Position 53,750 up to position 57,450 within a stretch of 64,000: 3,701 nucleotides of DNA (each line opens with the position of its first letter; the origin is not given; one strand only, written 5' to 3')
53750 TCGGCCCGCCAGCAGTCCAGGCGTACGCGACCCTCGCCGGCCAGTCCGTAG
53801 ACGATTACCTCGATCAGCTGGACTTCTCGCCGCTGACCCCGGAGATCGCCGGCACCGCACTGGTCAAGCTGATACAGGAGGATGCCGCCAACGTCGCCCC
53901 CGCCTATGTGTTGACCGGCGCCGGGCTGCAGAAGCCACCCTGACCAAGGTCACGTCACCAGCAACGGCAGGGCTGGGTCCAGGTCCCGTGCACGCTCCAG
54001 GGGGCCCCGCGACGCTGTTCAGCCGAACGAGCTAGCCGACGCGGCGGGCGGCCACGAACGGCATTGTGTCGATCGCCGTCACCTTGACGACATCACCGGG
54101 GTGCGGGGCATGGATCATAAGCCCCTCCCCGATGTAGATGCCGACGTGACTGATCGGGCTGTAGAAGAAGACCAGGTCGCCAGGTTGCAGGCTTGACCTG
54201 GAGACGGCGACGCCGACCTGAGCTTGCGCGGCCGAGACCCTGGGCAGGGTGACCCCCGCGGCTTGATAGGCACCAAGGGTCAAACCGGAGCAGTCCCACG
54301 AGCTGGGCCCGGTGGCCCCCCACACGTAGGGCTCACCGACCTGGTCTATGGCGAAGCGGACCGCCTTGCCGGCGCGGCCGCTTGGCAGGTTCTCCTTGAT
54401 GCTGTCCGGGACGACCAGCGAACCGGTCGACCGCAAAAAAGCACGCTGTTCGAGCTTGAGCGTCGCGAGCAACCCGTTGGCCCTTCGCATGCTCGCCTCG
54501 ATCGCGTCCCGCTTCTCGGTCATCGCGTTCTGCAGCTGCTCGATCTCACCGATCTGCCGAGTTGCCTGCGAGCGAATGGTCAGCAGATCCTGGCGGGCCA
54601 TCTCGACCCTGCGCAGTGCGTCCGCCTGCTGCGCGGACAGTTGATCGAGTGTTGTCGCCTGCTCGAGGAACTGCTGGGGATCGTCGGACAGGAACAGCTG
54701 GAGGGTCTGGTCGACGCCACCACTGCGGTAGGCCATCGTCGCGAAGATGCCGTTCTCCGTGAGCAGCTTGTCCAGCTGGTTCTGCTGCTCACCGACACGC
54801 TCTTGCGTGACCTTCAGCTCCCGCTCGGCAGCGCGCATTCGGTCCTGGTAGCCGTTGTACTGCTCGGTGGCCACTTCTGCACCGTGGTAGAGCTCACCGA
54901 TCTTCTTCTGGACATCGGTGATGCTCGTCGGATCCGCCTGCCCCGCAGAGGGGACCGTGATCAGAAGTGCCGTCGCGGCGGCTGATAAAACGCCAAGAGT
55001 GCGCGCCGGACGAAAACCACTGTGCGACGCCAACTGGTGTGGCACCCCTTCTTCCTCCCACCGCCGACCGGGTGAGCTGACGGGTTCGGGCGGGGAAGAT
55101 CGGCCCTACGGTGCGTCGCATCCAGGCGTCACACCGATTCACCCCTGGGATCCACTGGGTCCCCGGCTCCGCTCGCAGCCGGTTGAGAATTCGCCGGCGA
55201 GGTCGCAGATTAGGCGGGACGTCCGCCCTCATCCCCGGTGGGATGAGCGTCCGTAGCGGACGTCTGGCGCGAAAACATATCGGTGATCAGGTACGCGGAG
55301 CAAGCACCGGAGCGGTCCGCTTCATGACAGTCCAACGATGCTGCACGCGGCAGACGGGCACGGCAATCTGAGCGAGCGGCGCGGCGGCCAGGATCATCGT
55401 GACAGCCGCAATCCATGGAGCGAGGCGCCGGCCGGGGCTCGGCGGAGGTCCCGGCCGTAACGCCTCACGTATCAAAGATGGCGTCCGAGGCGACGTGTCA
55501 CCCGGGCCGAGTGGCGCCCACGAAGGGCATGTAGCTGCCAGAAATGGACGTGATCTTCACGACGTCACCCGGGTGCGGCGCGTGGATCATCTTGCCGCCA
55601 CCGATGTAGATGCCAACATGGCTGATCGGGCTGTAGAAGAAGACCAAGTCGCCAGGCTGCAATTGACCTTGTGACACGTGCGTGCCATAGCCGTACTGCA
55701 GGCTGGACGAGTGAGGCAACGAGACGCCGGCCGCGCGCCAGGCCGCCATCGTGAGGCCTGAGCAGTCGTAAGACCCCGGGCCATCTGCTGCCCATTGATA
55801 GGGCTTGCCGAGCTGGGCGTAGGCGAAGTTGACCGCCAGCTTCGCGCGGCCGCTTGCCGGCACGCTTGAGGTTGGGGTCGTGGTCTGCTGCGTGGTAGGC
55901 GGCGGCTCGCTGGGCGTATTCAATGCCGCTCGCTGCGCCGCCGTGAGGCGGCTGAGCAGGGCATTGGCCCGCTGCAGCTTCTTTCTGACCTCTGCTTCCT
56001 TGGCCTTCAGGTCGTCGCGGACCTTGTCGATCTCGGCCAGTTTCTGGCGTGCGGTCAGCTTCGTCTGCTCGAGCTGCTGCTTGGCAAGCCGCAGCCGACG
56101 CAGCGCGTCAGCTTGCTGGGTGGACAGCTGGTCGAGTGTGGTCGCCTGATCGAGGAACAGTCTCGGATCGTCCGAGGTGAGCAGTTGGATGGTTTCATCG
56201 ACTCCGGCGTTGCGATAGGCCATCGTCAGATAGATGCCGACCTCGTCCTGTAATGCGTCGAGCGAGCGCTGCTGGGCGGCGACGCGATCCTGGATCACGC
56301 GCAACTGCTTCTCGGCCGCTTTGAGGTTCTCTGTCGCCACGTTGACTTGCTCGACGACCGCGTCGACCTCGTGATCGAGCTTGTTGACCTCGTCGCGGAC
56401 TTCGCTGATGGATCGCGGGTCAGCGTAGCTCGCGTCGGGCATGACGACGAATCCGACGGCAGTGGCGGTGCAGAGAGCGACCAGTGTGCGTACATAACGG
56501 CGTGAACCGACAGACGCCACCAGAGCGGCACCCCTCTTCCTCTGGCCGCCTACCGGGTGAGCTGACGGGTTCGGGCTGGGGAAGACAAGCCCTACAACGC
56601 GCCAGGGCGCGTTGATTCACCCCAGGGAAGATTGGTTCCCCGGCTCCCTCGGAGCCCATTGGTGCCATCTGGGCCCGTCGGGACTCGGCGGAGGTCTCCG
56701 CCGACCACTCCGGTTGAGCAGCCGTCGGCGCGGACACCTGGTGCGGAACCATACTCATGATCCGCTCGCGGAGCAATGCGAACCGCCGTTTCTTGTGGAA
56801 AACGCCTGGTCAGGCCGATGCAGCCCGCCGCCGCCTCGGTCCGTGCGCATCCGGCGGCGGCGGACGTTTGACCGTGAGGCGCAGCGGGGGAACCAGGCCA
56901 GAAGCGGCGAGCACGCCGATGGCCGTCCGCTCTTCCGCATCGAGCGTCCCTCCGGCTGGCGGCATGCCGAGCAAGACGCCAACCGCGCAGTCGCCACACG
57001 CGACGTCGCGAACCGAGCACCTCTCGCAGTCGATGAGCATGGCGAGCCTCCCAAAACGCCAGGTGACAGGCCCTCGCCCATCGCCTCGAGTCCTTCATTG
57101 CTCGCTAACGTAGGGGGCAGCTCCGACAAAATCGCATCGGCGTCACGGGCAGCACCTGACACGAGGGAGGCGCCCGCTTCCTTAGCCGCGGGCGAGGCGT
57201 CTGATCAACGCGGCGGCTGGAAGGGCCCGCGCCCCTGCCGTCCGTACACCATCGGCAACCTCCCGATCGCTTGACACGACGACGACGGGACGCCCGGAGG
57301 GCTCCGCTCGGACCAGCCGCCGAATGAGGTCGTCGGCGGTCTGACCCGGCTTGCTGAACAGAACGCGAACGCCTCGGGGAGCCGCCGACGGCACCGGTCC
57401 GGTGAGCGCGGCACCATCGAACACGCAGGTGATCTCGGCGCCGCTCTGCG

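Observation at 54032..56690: Two paralogous coiled-coil NlpC/P60 endopeptidase genes, each preceded by its own ydaO (c-di-AMP) riboswitch abutting the ribosome-binding site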

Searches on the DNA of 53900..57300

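Call 64: search_rna_families(source=window, start=53900, end=57300, threshold=evalue, max_evalue=1)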
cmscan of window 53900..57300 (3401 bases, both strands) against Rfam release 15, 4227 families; matches with E-value up to 1: 3.
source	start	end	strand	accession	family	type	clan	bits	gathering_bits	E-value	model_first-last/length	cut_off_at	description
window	56532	56697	-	RF00379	c-di-AMP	Cis-reg; riboswitch;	-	74.4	38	1.1e-16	1-134/134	no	c-di-AMP riboswitch aptamer (ydaO/yuaA leader)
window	55047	55209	-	RF00379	c-di-AMP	Cis-reg; riboswitch;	-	67.4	38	9.9e-15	1-134/134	no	c-di-AMP riboswitch aptamer (ydaO/yuaA leader)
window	55329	55375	-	RF02166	PVT1_3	Gene; lncRNA;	-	17.2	45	0.25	1-95/95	no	Pvt1 oncogene conserved region 3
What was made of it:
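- On RF00379 c-di-AMP (ydaO/yuaA) riboswitch: Repeated on the sub-region in call 64.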

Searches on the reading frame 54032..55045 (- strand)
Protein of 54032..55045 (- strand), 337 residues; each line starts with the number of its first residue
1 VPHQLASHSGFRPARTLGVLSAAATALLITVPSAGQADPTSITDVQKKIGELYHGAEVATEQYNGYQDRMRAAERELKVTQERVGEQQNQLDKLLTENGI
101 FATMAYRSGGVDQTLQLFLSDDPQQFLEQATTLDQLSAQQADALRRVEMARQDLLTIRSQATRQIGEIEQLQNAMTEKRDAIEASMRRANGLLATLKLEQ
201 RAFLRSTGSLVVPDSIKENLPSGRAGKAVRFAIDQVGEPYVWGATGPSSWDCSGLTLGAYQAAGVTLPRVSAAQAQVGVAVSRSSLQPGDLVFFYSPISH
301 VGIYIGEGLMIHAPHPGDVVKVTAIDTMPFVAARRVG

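Call 4: search_protein_families(library=pfam, proteins=[window:54032-55045:-], max_evalue=0.01)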
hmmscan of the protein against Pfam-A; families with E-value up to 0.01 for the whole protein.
window:54032-55045:- (337 aa): 1 family
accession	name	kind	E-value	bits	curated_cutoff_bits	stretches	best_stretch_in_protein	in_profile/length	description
PF00877.26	NLPC_P60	-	3.4e-25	88.5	23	1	237-327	1-93/105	NlpC/P60 family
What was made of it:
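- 54032..55033 (-): Gene A: a 333-aa paralogue of gene B (337 aa if it starts at the in-frame GTG 55045). The probable start is TTG 55033. PF00877 at E 3e-25 (call 4).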
